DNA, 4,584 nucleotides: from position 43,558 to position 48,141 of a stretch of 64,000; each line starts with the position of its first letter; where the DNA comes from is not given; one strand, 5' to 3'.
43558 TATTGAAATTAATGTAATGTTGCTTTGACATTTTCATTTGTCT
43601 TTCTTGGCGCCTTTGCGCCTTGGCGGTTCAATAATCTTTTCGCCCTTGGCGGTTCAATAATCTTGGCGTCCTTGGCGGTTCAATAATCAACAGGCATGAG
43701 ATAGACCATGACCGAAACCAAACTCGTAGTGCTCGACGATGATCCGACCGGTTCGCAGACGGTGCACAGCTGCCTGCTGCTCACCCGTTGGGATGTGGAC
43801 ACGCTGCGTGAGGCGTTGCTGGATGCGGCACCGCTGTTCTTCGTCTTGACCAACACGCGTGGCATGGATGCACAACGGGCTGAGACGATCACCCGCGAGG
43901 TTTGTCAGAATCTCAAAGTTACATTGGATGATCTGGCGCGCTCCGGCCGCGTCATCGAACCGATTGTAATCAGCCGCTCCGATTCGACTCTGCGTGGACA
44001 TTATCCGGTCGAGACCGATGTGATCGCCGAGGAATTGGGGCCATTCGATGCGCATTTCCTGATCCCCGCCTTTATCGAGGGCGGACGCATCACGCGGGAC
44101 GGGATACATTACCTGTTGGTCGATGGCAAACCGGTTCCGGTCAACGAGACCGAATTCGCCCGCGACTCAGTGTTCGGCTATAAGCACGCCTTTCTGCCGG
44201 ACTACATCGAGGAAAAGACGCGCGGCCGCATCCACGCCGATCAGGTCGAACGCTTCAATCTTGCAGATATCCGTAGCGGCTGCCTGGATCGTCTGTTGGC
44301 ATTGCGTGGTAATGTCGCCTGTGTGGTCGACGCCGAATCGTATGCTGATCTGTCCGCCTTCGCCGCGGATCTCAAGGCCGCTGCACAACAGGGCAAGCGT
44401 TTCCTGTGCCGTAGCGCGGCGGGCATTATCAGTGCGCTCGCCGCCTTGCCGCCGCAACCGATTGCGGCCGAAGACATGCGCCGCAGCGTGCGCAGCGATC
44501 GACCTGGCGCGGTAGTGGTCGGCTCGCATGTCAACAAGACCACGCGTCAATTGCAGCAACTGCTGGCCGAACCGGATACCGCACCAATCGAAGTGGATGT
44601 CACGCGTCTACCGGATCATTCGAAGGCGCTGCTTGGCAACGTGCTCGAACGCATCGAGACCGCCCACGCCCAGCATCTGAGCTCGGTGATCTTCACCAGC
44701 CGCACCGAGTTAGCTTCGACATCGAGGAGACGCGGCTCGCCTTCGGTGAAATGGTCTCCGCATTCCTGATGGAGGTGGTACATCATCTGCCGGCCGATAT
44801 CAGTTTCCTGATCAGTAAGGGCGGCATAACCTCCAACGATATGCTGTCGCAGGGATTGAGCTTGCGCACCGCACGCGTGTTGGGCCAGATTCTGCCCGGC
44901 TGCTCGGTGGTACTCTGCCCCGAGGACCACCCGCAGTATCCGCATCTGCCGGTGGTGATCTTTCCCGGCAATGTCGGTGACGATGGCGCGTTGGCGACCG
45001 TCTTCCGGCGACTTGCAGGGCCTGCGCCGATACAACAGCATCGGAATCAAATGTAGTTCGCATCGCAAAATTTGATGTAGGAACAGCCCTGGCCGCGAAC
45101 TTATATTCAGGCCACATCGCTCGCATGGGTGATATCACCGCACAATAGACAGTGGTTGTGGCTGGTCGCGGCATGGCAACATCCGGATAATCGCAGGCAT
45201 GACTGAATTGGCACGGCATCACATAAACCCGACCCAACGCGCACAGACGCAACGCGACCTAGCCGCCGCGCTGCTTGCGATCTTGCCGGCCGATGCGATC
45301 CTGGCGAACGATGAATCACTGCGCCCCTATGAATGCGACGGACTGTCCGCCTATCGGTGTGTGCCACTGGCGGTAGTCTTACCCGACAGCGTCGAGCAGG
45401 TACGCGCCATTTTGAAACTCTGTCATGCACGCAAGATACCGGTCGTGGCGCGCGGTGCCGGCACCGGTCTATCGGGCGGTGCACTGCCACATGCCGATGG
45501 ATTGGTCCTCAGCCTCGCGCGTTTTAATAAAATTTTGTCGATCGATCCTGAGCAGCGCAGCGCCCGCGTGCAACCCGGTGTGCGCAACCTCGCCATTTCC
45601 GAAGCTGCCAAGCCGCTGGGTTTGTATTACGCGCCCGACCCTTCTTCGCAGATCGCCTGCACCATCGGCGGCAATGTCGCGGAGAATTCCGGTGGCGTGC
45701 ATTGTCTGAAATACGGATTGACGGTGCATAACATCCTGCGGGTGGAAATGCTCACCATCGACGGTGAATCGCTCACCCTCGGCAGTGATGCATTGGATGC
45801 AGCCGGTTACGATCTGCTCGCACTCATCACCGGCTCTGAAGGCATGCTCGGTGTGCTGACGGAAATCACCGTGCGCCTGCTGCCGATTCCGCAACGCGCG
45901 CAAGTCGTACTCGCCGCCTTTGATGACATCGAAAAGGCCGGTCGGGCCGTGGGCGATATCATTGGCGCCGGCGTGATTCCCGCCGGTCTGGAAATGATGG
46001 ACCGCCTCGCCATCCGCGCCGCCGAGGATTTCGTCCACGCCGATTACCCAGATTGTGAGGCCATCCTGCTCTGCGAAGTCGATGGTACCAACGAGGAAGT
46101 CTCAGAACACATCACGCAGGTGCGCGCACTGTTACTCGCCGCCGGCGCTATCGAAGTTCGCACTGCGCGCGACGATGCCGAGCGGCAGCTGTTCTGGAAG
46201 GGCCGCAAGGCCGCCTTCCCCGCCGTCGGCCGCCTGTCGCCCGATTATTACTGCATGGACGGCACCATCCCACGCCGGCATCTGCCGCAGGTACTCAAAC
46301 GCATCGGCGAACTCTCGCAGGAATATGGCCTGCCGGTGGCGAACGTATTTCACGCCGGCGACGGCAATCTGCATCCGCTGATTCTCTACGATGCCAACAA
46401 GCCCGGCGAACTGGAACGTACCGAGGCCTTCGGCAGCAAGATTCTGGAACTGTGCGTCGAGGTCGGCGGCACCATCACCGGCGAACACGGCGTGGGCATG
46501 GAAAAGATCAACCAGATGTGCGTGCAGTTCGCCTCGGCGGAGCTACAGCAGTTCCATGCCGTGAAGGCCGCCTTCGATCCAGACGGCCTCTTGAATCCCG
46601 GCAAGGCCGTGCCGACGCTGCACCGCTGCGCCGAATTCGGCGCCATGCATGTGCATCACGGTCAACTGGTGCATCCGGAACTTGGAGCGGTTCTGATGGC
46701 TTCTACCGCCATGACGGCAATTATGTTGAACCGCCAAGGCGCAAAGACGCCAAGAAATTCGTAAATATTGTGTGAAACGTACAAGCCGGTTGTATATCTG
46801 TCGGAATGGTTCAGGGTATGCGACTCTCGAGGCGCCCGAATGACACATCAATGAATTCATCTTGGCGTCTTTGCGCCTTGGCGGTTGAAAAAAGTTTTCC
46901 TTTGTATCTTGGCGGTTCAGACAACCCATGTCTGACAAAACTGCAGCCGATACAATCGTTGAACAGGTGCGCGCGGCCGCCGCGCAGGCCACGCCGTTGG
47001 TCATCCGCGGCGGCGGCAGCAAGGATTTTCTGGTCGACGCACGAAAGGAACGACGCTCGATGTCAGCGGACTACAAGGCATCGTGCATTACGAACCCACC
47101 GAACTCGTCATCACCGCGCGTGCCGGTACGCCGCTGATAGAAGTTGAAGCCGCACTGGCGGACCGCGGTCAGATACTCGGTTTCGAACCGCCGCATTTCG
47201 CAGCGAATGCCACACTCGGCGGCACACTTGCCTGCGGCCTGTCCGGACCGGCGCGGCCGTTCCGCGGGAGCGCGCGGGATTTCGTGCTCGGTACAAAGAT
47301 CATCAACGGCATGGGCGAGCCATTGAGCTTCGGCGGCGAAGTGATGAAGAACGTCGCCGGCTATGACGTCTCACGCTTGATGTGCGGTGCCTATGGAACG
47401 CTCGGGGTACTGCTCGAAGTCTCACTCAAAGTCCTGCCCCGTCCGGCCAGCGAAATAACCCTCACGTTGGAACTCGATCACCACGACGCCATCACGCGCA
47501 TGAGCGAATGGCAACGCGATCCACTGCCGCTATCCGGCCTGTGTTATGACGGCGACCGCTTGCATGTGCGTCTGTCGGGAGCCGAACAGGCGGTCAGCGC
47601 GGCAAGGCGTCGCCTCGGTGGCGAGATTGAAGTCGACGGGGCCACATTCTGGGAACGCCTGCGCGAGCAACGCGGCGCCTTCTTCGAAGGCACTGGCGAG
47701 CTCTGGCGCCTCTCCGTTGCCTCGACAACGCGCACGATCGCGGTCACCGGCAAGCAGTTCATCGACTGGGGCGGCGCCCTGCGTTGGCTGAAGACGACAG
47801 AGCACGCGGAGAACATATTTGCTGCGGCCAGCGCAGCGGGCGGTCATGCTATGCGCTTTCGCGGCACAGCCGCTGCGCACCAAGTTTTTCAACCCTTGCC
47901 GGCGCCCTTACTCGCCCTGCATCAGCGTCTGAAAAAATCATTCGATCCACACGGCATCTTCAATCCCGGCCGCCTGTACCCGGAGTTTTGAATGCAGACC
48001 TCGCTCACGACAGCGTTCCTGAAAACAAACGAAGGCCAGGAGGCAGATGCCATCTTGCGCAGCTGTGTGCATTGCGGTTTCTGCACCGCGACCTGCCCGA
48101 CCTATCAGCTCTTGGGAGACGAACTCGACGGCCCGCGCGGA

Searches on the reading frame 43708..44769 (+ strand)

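Call 67: search_protein_families(library=pfam, proteins=[window:43708-44769:+], max_evalue=0.00001)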
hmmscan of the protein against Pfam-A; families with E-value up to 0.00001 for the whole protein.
window:43708-44769:+ (353 aa): 2 families
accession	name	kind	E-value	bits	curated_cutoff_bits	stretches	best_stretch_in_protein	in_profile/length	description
PF07005.16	SBD_N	-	1.7e-56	192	25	1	6-244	1-230/230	Sugar-binding N-terminal domain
PF17042.10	NBD_C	-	4.3e-10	40.8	28.3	1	268-337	1-73/168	Nucleotide-binding C-terminal domain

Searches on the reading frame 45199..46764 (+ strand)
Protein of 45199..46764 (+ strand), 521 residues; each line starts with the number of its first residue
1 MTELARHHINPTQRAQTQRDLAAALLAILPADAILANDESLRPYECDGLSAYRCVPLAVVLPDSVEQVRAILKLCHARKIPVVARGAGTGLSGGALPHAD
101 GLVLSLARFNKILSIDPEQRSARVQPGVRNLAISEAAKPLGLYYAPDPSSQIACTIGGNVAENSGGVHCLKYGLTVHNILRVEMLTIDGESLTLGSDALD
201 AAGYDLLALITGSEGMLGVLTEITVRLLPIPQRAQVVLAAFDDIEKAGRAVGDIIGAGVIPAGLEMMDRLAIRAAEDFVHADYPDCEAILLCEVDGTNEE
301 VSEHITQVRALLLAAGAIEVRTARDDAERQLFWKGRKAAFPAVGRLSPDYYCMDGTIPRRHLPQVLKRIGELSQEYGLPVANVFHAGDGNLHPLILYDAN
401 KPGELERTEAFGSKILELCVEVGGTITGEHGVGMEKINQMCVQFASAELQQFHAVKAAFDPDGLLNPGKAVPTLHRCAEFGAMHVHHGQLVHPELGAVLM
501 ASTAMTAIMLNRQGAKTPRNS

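Call 67: search_protein_families(library=pfam, proteins=[window:45199-46764:+], max_evalue=0.00001)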
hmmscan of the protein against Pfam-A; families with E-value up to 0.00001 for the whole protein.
window:45199-46764:+ (521 aa): 2 families
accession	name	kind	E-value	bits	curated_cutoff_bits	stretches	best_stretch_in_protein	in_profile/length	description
PF02913.24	FAD-oxidase_C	-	1.1e-69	235.4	21.2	1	230-469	1-247/248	FAD linked oxidases, C-terminal domain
PF01565.28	FAD_binding_4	-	1.2e-41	142.1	26.4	1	56-194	1-138/139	FAD binding domain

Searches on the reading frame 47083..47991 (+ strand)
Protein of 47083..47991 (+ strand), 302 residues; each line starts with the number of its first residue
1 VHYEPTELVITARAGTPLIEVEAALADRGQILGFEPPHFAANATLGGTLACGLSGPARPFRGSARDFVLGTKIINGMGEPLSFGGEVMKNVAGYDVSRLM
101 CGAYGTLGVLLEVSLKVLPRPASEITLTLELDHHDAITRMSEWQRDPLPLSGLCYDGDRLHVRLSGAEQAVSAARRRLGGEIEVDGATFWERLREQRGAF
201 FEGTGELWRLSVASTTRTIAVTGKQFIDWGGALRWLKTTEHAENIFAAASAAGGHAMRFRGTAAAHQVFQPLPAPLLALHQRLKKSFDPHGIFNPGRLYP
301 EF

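Call 67: search_protein_families(library=pfam, proteins=[window:47083-47991:+], max_evalue=0.00001)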
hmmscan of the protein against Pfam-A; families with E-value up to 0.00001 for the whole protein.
window:47083-47991:+ (302 aa): 1 family
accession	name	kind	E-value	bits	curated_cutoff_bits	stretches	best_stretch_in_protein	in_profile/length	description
PF01565.28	FAD_binding_4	-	4.3e-11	43.1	26.4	1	3-81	59-136/139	FAD binding domain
